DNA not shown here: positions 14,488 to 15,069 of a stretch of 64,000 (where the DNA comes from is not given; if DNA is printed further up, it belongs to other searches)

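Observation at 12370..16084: Compact ergothioneine locus egtB-egtD-DUF427 with a convergent class-V PLP enzyme as EgtE candidate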

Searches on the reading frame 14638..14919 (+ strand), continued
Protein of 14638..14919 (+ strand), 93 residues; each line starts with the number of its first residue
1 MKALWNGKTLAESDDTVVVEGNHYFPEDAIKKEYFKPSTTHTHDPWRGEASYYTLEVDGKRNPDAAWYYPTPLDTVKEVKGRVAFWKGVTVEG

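Call 79: search_dna_similar(query=P0112, collection=plasmids, mode=protein, max_evalue=1e-10, max_rows=40)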
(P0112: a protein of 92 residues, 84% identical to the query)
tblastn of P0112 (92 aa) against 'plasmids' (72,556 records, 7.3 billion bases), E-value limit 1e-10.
Records with a match: 230; places in all: 236; records where one place covers at least 80% of the query: 229.
Best place of each record, by identity: 60-80% 16; <60% 214.
By first word of the organism name: Sinorhizobium 53; Burkholderia 47; Klebsiella 26; Acinetobacter 26; Pseudomonas 25; Citrobacter 8; Enterobacter 7; Ensifer 7; Aeromonas 6; Picosynechococcus 5; and 14 more.
By predicted mobility (MOB-suite, as given by PLSDB): mobilizable 85; non-mobilizable 85; conjugative 60.
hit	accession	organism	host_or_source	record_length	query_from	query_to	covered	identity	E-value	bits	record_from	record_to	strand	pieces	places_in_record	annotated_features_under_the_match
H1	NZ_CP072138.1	Agrobacterium sp. S7/73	Phyla canescens,cell culture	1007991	1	92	100%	69.6%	3e-38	141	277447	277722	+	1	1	record has no annotation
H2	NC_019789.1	Deinococcus peraridilitoris DSM 19664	-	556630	1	91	99%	69.2%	4e-38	140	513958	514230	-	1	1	DUF427 domain-containing protein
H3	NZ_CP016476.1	Picosynechococcus sp. PCC 7003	cell culture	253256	2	91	98%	66.7%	3e-34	130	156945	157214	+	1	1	DUF427 domain-containing protein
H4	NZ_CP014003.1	Picosynechococcus sp. PCC 73109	cell culture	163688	2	91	98%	64.4%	3e-33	127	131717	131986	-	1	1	DUF427 domain-containing protein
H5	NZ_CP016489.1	Picosynechococcus sp. PCC 8807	cell culture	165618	2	91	98%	64.4%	3e-33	127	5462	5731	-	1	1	DUF427 domain-containing protein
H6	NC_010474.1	Picosynechococcus sp. PCC 7002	-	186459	2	91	98%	64.4%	4e-33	126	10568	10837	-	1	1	DUF427 domain-containing protein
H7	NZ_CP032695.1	Rhizobium jaguaris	Calliandra grandiflora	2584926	3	91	97%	62.9%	4e-32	124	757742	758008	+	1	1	none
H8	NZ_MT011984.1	Comamonas testosteroni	-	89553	1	91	99%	60.4%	5e-31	120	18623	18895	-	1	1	DUF427 domain-containing protein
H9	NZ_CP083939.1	Comamonas thiooxydans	single cell,American Alligator's water ...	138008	1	91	99%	60.4%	5e-31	120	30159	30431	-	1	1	DUF427 domain-containing protein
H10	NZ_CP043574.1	Comamonas testosteroni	bacterial isolate,biofilm reactor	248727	1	91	99%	60.4%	5e-31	120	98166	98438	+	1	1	DUF427 domain-containing protein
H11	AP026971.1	Comamonadaceae bacterium OS-4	-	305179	1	91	99%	60.4%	5e-31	120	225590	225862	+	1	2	hypothetical protein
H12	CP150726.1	Achromobacter denitrificans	Homo sapiens,culture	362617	1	91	99%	60.4%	5e-31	120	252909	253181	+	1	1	DUF427 domain-containing protein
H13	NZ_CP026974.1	Achromobacter insolitus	Homo sapiens,endotracheal aspirate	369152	1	91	99%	60.4%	5e-31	120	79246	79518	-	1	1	DUF427 domain-containing protein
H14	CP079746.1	Comamonas aquatica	cell culture,water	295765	1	91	99%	60.4%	8e-31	120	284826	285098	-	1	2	DUF427 domain-containing protein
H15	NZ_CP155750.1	Sphingomonas parapaucimobilis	Chinese cabbage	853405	1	91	99%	59.3%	4e-32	124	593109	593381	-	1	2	DUF427 domain-containing protein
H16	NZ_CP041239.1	Sinorhizobium mexicanum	Acaciella angustissima,cell culture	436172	3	91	97%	60.7%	1e-29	116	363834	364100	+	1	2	DUF427 domain-containing protein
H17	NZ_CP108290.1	Kitasatospora sp. NBC_00039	-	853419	3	91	97%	59.6%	6e-30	117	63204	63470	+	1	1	DUF427 domain-containing protein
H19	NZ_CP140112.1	Pseudomonas aeruginosa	Homo sapiens,central venous ...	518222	1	91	99%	57.1%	2e-30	119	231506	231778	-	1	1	DUF427 domain-containing protein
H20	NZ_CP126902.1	Mycolicibacterium vanbaalenii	cell culture,soil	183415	1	91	99%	56.0%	3e-29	115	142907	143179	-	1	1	DUF427 domain-containing protein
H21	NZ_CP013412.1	Burkholderia thailandensis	environmental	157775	1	91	99%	52.7%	9e-24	100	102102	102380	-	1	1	DUF427 domain-containing protein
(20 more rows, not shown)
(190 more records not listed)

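Call 80: get_annotated_region(hit=H3, flank=6000)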
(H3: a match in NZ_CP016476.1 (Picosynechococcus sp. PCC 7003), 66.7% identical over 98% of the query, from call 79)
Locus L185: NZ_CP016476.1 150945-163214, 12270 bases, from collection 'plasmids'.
description: Picosynechococcus sp. PCC 7003 plasmid unnamed2, complete sequence
organism: Picosynechococcus sp. PCC 7003 (NCBI taxid 374981)
taxonomy: Bacteria; Cyanobacteriota; Cyanophyceae; Chroococcales; Geminocystaceae; Picosynechococcus; Picosynechococcus sp. PCC 7003
host: -; source: cell culture; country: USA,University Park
typing (MOB-suite, as given by PLSDB): mobilizable; relaxase MOBF
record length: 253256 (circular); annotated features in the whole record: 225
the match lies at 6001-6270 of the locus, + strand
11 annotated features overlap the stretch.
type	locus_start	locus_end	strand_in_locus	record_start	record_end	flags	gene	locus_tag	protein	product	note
CDS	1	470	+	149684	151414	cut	-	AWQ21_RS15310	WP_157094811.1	iron uptake porin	GO:0033212 - iron import into cell [Evidence IEA]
CDS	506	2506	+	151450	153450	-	-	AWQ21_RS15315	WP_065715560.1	nitrate ABC transporter ATP-binding protein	GO:0015706 - nitrate transmembrane transport [Evidence IEA]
CDS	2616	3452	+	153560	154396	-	-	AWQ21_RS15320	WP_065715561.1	nitrate ABC transporter ATP-binding protein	GO:0015706 - nitrate transmembrane transport [Evidence IEA]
CDS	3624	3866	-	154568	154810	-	-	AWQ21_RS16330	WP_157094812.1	hypothetical protein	-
CDS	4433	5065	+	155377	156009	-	-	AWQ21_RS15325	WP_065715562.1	hypothetical protein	-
CDS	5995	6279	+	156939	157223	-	-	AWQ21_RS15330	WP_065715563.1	DUF427 domain-containing protein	-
CDS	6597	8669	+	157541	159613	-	-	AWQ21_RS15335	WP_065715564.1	hypothetical protein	-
CDS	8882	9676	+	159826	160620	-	-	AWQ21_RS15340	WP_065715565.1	hypothetical protein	-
CDS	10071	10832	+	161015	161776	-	-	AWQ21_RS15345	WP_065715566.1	hypothetical protein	-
CDS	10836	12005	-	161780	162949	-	-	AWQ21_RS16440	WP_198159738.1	zinc ribbon domain-containing protein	-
CDS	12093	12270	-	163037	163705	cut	-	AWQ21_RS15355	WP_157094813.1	hypothetical protein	-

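Call 81: get_annotated_region(hit=H8, flank=6000)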
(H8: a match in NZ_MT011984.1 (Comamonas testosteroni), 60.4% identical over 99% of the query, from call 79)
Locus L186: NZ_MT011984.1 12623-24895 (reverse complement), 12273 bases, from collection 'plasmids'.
description: Comamonas testosteroni strain NFYY023 plasmid pNFYY023-1, complete sequence
organism: Comamonas testosteroni (NCBI taxid 285)
taxonomy: Bacteria; Pseudomonadota; Betaproteobacteria; Burkholderiales; Comamonadaceae; Comamonas; Comamonas testosteroni
host: -; source: -; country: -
typing (MOB-suite, as given by PLSDB): non-mobilizable
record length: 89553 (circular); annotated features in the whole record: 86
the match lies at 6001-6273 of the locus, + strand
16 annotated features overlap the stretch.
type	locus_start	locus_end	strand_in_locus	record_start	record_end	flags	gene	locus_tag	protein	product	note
CDS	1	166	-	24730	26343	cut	-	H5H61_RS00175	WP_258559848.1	glutamine--tRNA ligase/YqeY domain fusion protein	GO:0006425 - glutaminyl-tRNA aminoacylation [Evidence IEA]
CDS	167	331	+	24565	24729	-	-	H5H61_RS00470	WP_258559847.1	hypothetical protein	-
CDS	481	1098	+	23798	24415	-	-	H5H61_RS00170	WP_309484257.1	cupin domain-containing protein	-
CDS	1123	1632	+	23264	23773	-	msrA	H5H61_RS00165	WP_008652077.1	peptide-methionine (S)-S-oxide reductase MsrA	GO:0030091 - protein repair [Evidence IEA]; GO:0006979 - response to oxidative stress [Evidence IEA]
CDS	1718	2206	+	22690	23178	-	-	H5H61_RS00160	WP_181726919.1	redoxin family protein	-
CDS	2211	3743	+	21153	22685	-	-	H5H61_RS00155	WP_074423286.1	protein adenylyltransferase SelO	-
CDS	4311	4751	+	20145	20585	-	msrB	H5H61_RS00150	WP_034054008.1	peptide-methionine (R)-S-oxide reductase MsrB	GO:0030091 - protein repair [Evidence IEA]; GO:0006979 - response to oxidative stress [Evidence IEA]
CDS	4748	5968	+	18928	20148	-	-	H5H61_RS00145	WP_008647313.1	bifunctional alpha/beta hydrolase/OsmC family protein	-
CDS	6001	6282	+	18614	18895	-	-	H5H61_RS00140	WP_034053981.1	DUF427 domain-containing protein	-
CDS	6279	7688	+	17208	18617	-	-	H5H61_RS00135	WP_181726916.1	mercuric reductase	-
CDS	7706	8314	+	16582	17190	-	-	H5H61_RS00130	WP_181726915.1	sulfite oxidase-like oxidoreductase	-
CDS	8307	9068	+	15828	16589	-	-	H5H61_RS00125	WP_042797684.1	FAD-binding oxidoreductase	-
CDS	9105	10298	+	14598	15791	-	egtB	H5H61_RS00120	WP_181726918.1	ergothioneine biosynthesis protein EgtB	GO:0052699 - ergothioneine biosynthetic process [Evidence IEA]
CDS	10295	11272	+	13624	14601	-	egtD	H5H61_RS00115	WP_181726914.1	L-histidine N(alpha)-methyltransferase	GO:0052699 - ergothioneine biosynthetic process [Evidence IEA]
CDS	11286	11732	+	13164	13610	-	-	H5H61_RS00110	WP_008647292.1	hypothetical protein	-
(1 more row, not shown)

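Call 82: get_annotated_region(hit=H2, flank=6000)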
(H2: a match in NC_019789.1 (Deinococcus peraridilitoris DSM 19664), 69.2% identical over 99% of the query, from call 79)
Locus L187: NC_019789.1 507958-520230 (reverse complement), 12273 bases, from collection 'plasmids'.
description: Deinococcus peraridilitoris DSM 19664 plasmid pDEIPE01, complete sequence
organism: Deinococcus peraridilitoris DSM 19664 (NCBI taxid 937777)
taxonomy: Bacteria; Deinococcota; Deinococci; Deinococcales; Deinococcaceae; Deinococcus; Deinococcus peraridilitoris; Deinococcus peraridilitoris DSM 19664
host: -; source: -; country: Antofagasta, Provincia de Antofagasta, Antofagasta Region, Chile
typing (MOB-suite, as given by PLSDB): mobilizable; relaxase MOBP,MOBP
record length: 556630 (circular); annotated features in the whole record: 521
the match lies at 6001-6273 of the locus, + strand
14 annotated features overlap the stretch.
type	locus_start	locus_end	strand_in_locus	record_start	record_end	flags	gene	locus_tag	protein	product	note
CDS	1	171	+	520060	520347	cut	-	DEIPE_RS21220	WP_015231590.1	hypothetical protein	-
CDS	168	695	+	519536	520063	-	-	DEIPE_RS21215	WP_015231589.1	DUF1360 domain-containing protein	-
CDS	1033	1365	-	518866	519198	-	-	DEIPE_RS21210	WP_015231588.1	YnfA family protein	-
CDS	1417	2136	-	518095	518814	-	-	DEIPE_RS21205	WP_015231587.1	Crp/Fnr family transcriptional regulator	GO:0006355 - regulation of DNA-templated transcription [Evidence IEA]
CDS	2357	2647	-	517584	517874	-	-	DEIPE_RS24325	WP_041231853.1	hypothetical protein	-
CDS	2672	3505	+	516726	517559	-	-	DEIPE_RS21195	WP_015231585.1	SDR family oxidoreductase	-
CDS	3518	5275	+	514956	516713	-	-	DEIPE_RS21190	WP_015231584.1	glycoside hydrolase family 15 protein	-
CDS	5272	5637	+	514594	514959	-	-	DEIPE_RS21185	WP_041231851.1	hypothetical protein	-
CDS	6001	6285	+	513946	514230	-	-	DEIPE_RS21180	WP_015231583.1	DUF427 domain-containing protein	-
CDS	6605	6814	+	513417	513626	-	-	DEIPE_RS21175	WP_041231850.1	hypothetical protein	-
CDS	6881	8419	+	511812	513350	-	lpdA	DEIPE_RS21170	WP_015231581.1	dihydrolipoyl dehydrogenase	GO:0045454 - cell redox homeostasis [Evidence IEA]; GO:0051068 - dihydrolipoamide metabolic process [Evidence IEA]; ...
CDS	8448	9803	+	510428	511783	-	-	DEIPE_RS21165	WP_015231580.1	FAD-dependent oxidoreductase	-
CDS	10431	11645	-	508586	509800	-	-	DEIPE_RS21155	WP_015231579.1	MFS transporter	GO:0055085 - transmembrane transport [Evidence IEA]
CDS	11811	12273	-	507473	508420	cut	-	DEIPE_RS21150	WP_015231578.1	succinylglutamate desuccinylase/aspartoacylase family protein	-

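Call 83: get_annotated_region(hit=H20, flank=6000)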
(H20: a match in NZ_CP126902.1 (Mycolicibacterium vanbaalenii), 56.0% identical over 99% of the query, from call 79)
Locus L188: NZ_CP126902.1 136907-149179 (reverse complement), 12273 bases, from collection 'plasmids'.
description: Mycolicibacterium vanbaalenii strain JOB5 plasmid unnamed1, complete sequence
organism: Mycolicibacterium vanbaalenii (NCBI taxid 110539)
taxonomy: Bacteria; Actinomycetota; Actinomycetes; Mycobacteriales; Mycobacteriaceae; Mycolicibacterium; Mycolicibacterium vanbaalenii
host: -; source: cell culture,soil; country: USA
typing (MOB-suite, as given by PLSDB): non-mobilizable; replicon rep_cluster_248
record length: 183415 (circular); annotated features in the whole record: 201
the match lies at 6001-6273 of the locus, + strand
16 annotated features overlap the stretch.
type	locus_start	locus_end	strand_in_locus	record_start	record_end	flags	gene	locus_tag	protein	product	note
CDS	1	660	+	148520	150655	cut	-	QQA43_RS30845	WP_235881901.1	hypothetical protein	-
CDS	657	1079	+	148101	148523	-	-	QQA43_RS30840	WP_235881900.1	hypothetical protein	-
CDS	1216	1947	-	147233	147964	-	-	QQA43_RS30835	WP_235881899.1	hypothetical protein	-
CDS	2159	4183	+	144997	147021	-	-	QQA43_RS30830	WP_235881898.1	hypothetical protein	-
CDS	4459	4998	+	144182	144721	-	-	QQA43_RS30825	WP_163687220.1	peroxiredoxin-like family protein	-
CDS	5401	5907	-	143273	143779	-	-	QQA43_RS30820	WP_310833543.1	hypothetical protein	-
CDS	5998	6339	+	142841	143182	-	-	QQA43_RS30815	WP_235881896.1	DUF427 domain-containing protein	-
CDS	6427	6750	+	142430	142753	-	-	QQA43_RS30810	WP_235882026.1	hypothetical protein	-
CDS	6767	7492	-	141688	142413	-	-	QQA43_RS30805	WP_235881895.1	Crp/Fnr family transcriptional regulator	GO:0006355 - regulation of DNA-templated transcription [Evidence IEA]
CDS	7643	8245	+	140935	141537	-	-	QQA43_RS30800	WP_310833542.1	hypothetical protein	-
CDS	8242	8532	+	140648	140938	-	nrtS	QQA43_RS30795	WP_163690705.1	nitrate/nitrite transporter NrtS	-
CDS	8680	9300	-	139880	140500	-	-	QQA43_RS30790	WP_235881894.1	TetR/AcrR family transcriptional regulator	GO:0006355 - regulation of DNA-templated transcription [Evidence IEA]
CDS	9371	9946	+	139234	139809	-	-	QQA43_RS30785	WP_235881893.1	carboxymuconolactone decarboxylase family protein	-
CDS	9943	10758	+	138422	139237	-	-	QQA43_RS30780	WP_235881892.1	deiodinase-like protein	-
CDS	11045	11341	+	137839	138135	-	-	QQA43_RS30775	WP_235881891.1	glutaredoxin domain-containing protein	-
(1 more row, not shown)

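Call 84: get_annotated_region(hit=H19, flank=6000)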
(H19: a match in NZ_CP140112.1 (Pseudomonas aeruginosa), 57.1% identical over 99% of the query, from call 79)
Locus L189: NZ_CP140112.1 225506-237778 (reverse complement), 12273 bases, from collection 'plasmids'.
description: Pseudomonas aeruginosa strain 19-3158 plasmid pAFM-PA19-3158, complete sequence
organism: Pseudomonas aeruginosa (NCBI taxid 287)
taxonomy: Bacteria; Pseudomonadota; Gammaproteobacteria; Pseudomonadales; Pseudomonadaceae; Pseudomonas; Pseudomonas aeruginosa
host: -; source: Homo sapiens,central venous blood,central venous blood; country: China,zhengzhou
typing (MOB-suite, as given by PLSDB): non-mobilizable; replicon rep_cluster_1115; mating-pair formation MPF_I
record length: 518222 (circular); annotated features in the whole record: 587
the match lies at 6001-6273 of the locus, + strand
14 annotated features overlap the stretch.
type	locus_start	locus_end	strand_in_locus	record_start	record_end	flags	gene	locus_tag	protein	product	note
CDS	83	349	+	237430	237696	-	-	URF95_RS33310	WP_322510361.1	hypothetical protein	-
CDS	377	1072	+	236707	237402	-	-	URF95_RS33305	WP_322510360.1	AraC family transcriptional regulator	-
CDS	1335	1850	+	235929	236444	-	msrA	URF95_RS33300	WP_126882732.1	peptide-methionine (S)-S-oxide reductase MsrA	GO:0030091 - protein repair [Evidence IEA]; GO:0006979 - response to oxidative stress [Evidence IEA]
CDS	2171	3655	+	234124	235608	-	-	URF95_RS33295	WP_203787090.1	protein adenylyltransferase SelO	-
CDS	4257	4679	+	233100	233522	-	msrB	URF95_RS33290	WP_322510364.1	peptide-methionine (R)-S-oxide reductase MsrB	GO:0030091 - protein repair [Evidence IEA]; GO:0006979 - response to oxidative stress [Evidence IEA]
CDS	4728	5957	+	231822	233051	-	-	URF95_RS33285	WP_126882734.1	bifunctional alpha/beta hydrolase/OsmC family protein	-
CDS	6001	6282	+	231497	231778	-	-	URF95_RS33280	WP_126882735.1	DUF427 domain-containing protein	-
CDS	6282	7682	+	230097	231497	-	-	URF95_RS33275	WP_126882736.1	mercuric reductase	-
CDS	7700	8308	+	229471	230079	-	-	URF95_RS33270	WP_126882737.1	sulfite oxidase-like oxidoreductase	-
CDS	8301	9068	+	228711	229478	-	-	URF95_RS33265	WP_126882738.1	FAD-binding oxidoreductase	-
CDS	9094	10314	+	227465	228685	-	egtB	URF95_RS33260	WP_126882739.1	ergothioneine biosynthesis protein EgtB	GO:0052699 - ergothioneine biosynthetic process [Evidence IEA]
CDS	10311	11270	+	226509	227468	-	egtD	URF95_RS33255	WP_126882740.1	L-histidine N(alpha)-methyltransferase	GO:0052699 - ergothioneine biosynthetic process [Evidence IEA]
CDS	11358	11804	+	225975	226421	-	-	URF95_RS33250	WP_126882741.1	hypothetical protein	-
CDS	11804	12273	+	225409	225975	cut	-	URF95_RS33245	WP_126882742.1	MOSC domain-containing protein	-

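Call 85: get_annotated_region(hit=H21, flank=5000)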
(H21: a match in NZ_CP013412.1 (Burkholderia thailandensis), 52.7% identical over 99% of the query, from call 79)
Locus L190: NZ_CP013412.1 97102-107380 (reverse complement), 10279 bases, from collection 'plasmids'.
description: Burkholderia thailandensis strain 2002721643 plasmid p2002721643, complete sequence
organism: Burkholderia thailandensis (NCBI taxid 57975)
taxonomy: Bacteria; Pseudomonadota; Betaproteobacteria; Burkholderiales; Burkholderiaceae; Burkholderia; Burkholderia thailandensis
host: -; source: environmental; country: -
typing (MOB-suite, as given by PLSDB): non-mobilizable; replicon rep_cluster_465
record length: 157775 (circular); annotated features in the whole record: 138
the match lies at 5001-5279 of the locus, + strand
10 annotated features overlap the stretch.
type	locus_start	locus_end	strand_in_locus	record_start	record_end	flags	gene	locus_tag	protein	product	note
CDS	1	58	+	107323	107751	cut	-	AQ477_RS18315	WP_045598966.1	hypothetical protein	-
CDS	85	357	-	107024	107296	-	-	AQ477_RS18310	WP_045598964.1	hypothetical protein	-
CDS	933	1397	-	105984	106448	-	-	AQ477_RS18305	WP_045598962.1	hypothetical protein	-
CDS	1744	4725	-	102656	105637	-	-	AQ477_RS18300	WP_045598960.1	Tn3 family transposase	-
CDS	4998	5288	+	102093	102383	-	-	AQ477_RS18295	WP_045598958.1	DUF427 domain-containing protein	-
CDS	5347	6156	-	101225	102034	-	-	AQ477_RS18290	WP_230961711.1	DUF547 domain-containing protein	-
CDS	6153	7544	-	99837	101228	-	-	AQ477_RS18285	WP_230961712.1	radical SAM protein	-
CDS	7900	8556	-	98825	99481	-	-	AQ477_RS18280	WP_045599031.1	YiiX/YebB-like N1pC/P60 family cysteine hydrolase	-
CDS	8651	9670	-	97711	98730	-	-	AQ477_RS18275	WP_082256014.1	hypothetical protein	-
CDS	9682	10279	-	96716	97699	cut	arsS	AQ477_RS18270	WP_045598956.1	arsenosugar biosynthesis radical SAM (seleno)protein ArsS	-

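Call 86: get_annotated_region(hit=H16, flank=5000)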
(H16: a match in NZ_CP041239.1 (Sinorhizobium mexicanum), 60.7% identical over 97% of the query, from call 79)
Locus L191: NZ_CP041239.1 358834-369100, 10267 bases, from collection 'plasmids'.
description: Sinorhizobium mexicanum strain ITTG R7 plasmid pEmeITTGR7a, complete sequence
organism: Sinorhizobium mexicanum (NCBI taxid 375549)
taxonomy: Bacteria; Pseudomonadota; Alphaproteobacteria; Hyphomicrobiales; Rhizobiaceae; Sinorhizobium; Sinorhizobium mexicanum
host: -; source: Acaciella angustissima,cell culture; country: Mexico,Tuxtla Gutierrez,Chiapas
typing (MOB-suite, as given by PLSDB): conjugative; relaxase MOBQ; mating-pair formation MPF_T
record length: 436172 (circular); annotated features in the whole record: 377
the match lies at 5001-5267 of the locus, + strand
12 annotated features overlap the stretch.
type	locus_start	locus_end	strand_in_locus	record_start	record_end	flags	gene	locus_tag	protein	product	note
CDS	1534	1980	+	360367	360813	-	msrB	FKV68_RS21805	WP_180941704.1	peptide-methionine (R)-S-oxide reductase MsrB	GO:0030091 - protein repair [Evidence IEA]; GO:0006979 - response to oxidative stress [Evidence IEA]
CDS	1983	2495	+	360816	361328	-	msrA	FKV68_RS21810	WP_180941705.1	peptide-methionine (S)-S-oxide reductase MsrA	GO:0030091 - protein repair [Evidence IEA]; GO:0006979 - response to oxidative stress [Evidence IEA]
CDS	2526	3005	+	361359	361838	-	-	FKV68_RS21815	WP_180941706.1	TlpA family protein disulfide reductase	-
CDS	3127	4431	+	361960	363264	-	egtB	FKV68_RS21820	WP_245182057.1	ergothioneine biosynthesis protein EgtB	GO:0052699 - ergothioneine biosynthetic process [Evidence IEA]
CDS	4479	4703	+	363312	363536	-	-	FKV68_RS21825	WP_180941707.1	DUF2171 domain-containing protein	-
CDS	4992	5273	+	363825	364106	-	-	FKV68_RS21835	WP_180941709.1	DUF427 domain-containing protein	-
CDS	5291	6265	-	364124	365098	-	-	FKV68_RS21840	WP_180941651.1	AraC family transcriptional regulator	-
CDS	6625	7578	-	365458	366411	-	egtD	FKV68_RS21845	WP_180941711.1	L-histidine N(alpha)-methyltransferase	GO:0052699 - ergothioneine biosynthetic process [Evidence IEA]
CDS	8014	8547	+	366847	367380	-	-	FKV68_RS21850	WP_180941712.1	DUF1993 family protein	-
CDS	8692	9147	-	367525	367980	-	-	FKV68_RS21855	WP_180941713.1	carboxymuconolactone decarboxylase family protein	-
CDS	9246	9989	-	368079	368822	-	-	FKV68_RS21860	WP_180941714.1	SDR family oxidoreductase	-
CDS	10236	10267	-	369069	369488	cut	-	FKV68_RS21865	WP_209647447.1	cupin domain-containing protein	-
